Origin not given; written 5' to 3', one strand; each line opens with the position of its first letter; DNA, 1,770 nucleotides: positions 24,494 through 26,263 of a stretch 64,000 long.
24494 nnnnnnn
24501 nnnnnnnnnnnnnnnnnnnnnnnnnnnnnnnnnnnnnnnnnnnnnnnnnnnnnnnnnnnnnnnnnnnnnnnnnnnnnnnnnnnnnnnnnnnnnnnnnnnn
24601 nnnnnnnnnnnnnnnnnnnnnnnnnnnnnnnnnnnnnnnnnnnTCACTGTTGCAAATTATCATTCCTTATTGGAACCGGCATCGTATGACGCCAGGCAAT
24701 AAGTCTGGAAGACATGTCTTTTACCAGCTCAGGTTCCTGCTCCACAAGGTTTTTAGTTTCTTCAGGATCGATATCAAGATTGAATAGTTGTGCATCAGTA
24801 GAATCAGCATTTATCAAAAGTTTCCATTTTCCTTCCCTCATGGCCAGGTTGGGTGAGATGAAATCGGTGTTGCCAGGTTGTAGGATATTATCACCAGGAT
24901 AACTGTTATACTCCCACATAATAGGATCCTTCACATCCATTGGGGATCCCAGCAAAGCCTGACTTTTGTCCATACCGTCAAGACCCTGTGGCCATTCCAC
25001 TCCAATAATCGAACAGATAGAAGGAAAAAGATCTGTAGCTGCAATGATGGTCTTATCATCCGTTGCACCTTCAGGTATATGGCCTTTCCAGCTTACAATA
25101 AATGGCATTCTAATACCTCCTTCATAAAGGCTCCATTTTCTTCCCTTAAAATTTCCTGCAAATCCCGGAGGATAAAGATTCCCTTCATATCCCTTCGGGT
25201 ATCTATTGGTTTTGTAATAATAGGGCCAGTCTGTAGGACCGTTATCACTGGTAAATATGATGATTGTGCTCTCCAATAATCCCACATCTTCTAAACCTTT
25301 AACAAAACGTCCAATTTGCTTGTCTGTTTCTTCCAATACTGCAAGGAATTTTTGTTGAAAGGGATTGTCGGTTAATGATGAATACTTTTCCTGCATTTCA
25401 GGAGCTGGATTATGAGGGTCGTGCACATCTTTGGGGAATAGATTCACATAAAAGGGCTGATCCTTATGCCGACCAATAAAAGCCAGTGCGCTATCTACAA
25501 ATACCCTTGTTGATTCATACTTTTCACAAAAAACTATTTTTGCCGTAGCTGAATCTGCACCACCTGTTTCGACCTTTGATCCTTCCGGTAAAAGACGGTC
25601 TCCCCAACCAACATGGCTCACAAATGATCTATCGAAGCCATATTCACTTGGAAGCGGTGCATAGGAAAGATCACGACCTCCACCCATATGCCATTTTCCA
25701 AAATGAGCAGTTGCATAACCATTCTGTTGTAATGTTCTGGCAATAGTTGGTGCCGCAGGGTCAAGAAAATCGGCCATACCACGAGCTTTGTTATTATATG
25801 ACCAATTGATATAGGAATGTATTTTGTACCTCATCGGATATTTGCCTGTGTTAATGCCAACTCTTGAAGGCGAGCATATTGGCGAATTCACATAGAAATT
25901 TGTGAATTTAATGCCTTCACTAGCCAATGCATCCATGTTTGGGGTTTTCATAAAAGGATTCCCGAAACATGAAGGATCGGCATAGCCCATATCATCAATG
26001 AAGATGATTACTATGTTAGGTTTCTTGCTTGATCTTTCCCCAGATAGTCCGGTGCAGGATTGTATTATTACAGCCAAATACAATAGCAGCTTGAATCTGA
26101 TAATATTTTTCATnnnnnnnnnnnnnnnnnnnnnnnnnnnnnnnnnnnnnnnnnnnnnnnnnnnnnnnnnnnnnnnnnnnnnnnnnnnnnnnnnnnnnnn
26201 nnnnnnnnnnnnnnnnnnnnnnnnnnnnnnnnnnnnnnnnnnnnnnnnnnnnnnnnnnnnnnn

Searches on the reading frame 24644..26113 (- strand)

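Call 7: search_protein_families(library=pfam, proteins=[window:24644-26113:-], max_evalue=0.001)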
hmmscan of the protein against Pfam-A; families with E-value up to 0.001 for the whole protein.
window:24644-26113:- (489 aa): 3 families
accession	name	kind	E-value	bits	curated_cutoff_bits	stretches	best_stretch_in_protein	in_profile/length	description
PF00884.28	Sulfatase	-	1.6e-51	175.9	25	1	32-371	1-300/301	Sulfatase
PF16347.10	SGSH_C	-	5.2e-12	46.6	29.3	1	327-473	9-150/154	N-sulphoglucosamine sulphohydrolase, C-terminal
PF01663.27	Phosphodiest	-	2.6e-07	31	23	1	56-297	19-225/342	Type I phosphodiesterase / nucleotide pyrophosphatase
